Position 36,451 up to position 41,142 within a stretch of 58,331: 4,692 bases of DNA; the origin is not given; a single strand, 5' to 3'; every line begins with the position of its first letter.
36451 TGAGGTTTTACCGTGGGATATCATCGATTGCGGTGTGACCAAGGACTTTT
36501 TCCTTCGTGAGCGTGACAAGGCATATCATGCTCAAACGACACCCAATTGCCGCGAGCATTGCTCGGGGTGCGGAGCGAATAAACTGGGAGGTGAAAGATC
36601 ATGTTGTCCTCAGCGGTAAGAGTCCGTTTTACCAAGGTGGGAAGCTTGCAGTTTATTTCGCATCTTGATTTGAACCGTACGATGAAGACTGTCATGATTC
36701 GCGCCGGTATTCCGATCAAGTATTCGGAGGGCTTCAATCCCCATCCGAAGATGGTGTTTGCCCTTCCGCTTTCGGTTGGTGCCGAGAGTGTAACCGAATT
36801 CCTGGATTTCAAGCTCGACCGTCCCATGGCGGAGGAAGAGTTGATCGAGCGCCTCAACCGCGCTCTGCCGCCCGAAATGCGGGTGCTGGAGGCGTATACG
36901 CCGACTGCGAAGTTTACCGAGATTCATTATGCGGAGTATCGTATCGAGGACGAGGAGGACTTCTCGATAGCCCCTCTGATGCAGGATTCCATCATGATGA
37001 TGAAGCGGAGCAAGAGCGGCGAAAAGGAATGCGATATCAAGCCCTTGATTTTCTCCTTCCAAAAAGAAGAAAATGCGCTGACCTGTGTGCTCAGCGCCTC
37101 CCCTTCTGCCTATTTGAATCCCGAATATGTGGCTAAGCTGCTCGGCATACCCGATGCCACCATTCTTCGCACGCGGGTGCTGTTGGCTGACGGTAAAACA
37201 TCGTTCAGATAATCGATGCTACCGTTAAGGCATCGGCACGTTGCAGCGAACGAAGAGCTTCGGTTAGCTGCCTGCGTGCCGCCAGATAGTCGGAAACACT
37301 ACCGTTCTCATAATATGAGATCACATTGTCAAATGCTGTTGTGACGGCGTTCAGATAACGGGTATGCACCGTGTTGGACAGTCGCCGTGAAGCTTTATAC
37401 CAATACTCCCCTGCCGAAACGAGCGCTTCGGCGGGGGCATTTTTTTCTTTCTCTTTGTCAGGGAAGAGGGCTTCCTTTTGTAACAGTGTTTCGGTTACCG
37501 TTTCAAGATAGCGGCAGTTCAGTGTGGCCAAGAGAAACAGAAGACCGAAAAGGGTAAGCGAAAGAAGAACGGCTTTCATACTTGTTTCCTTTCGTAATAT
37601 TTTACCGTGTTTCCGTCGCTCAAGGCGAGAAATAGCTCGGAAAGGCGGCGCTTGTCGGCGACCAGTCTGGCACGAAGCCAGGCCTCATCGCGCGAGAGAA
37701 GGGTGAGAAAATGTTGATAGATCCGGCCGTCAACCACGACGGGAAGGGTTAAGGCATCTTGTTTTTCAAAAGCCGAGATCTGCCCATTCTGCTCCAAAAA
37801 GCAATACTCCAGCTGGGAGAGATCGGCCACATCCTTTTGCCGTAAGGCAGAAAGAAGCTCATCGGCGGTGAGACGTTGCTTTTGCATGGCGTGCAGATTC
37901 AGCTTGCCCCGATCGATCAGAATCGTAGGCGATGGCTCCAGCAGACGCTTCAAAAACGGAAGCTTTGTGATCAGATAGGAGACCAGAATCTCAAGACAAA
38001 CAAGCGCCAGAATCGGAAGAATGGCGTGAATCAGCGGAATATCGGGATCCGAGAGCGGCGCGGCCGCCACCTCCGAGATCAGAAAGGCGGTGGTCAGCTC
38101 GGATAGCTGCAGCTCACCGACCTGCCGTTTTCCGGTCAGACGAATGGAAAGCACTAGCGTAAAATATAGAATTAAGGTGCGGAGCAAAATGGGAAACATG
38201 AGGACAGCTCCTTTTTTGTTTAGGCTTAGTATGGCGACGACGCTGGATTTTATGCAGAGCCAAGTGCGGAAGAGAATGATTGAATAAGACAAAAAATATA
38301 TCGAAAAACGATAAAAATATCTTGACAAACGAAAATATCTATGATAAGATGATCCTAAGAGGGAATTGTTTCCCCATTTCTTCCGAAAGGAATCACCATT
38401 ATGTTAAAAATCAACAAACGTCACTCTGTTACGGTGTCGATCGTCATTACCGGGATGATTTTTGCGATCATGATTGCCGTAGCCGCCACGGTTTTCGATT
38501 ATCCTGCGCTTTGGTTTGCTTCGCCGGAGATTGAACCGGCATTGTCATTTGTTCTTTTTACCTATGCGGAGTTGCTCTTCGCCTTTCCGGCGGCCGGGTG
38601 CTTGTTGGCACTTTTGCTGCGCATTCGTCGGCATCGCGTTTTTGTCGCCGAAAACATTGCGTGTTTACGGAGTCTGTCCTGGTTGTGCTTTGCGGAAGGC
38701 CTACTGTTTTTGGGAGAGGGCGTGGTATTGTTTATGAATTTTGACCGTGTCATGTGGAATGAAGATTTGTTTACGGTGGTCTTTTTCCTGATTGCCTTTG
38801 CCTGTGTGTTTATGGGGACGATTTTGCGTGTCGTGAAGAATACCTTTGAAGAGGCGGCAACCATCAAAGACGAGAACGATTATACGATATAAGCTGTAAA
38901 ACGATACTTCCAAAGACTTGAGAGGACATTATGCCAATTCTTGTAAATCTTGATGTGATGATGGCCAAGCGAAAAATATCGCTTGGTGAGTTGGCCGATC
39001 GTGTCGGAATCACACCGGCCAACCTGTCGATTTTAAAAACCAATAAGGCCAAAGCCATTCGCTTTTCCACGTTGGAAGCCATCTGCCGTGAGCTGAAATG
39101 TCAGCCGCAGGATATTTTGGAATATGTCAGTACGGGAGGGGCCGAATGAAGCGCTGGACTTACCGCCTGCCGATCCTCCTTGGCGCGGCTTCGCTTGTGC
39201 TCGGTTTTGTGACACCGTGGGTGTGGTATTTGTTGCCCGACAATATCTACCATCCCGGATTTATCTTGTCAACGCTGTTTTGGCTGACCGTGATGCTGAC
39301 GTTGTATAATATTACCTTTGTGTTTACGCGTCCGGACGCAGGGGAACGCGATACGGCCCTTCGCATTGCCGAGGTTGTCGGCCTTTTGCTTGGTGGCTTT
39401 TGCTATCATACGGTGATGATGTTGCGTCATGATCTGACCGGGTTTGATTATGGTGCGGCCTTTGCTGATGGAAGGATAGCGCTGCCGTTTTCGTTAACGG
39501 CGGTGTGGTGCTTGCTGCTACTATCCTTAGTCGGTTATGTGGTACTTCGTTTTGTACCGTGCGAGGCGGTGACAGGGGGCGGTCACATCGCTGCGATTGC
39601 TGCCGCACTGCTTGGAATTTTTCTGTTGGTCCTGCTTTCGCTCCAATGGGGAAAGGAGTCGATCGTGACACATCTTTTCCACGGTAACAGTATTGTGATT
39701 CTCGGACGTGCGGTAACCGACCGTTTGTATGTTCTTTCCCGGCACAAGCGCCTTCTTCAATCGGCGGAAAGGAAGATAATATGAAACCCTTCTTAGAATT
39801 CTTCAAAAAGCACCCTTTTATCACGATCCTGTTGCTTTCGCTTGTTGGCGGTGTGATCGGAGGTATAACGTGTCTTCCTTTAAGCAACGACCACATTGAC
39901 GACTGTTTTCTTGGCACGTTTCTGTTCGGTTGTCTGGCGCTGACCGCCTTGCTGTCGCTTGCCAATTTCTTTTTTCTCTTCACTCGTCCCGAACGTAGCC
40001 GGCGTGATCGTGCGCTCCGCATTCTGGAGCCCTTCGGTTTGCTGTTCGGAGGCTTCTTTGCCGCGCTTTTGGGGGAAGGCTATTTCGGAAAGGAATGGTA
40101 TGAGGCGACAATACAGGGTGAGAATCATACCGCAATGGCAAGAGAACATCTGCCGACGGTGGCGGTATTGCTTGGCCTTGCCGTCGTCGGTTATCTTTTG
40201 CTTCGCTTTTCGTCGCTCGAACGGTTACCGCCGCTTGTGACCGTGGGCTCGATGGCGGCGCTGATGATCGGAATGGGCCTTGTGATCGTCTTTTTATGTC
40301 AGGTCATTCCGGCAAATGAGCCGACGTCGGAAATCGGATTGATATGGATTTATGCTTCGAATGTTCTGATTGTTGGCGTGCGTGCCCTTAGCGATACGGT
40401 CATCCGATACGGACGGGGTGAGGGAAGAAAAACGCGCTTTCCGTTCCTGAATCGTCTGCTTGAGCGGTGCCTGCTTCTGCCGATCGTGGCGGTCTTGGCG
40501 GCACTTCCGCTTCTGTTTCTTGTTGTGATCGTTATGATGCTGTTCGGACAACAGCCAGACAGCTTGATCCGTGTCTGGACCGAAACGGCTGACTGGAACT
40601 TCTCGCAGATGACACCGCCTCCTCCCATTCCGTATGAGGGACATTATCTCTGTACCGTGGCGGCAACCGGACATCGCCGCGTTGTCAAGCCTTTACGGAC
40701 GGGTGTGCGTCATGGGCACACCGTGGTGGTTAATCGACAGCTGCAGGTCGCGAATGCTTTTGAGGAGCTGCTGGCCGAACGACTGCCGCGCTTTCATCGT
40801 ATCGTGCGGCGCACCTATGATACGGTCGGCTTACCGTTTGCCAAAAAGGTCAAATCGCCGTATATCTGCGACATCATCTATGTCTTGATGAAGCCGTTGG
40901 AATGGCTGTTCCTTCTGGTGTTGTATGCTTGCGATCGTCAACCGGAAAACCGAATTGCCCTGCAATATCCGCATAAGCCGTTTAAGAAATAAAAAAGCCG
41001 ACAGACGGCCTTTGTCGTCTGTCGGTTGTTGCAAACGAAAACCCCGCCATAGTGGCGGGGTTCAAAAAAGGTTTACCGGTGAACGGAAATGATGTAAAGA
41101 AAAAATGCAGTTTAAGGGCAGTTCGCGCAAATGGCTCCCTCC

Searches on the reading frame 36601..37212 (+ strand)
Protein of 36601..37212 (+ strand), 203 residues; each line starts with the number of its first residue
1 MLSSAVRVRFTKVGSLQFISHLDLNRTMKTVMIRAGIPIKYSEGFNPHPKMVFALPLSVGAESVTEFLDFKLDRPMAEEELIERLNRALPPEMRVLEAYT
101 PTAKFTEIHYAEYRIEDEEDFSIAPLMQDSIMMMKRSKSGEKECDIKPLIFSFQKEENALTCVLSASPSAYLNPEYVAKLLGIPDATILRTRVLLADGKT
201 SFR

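Call 78: search_protein_families(library=pfam, proteins=[window:36601-37212:+], max_evalue=0.0001)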
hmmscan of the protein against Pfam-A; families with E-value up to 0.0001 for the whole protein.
window:36601-37212:+ (203 aa): 1 family
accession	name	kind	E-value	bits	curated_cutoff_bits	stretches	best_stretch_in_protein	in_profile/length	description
PF10105.14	DUF2344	-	2e-51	174.8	23.8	1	6-173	2-175/176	Uncharacterized protein conserved in bacteria (DUF2344)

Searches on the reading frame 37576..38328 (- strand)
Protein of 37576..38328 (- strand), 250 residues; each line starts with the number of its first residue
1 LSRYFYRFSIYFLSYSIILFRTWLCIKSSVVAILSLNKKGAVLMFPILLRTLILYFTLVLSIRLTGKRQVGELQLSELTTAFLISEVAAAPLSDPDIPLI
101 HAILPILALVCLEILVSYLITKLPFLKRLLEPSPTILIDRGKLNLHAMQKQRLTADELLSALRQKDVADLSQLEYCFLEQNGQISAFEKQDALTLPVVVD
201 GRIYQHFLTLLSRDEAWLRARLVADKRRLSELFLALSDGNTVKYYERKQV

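Call 78: search_protein_families(library=pfam, proteins=[window:37576-38328:-], max_evalue=0.0001)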
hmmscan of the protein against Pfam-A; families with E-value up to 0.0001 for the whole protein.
window:37576-38328:- (250 aa): 1 family
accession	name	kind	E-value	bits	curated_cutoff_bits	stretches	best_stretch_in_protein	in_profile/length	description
PF04239.17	DUF421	-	2.5e-29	101.8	23.6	1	122-235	2-126/129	YetF C-terminal domain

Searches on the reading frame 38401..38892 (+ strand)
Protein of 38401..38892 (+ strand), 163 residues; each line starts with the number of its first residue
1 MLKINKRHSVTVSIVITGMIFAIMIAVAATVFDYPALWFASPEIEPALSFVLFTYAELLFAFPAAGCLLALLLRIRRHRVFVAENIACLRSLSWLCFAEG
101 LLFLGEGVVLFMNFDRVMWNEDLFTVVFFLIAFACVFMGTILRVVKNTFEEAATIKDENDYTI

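Call 78: search_protein_families(library=pfam, proteins=[window:38401-38892:+], max_evalue=0.0001)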
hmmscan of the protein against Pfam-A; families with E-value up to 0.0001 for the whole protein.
window:38401-38892:+ (163 aa): 1 family
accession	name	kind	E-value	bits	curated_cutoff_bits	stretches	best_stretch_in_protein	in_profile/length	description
PF11188.13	DUF2975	-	9.1e-19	68.1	27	1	49-163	19-130/130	Protein of unknown function (DUF2975)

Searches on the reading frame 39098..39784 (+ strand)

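Call 78: search_protein_families(library=pfam, proteins=[window:39098-39784:+], max_evalue=0.0001)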
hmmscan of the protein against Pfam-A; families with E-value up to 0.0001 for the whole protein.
window:39098-39784:+ (228 aa): 1 family
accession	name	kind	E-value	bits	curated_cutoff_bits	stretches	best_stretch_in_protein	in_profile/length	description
PF20394.4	DUF6688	-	2.3e-06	27.9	26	1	55-206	3-162/248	DUF6688 N-terminal domain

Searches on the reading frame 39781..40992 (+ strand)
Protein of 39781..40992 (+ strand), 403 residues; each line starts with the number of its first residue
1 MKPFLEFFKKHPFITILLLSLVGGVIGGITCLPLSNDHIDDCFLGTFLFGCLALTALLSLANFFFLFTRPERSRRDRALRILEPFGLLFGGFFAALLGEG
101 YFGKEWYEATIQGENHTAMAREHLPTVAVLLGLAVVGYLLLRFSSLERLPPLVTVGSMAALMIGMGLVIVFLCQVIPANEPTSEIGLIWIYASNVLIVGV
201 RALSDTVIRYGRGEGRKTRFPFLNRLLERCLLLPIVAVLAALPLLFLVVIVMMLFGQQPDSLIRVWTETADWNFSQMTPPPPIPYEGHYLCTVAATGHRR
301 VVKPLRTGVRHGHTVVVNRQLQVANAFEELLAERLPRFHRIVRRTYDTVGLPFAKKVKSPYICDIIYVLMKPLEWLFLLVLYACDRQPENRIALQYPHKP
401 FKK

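Call 78: search_protein_families(library=pfam, proteins=[window:39781-40992:+], max_evalue=0.0001)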
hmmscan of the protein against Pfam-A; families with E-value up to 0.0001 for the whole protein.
window:39781-40992:+ (403 aa): 2 families
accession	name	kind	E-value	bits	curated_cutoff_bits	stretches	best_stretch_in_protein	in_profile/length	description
PF23543.1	DUF6688_C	-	5.9e-56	187.8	25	1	286-396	1-111/112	DUF6688 C-terminal domain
PF20394.4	DUF6688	-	8.5e-53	180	26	1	48-283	5-248/248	DUF6688 N-terminal domain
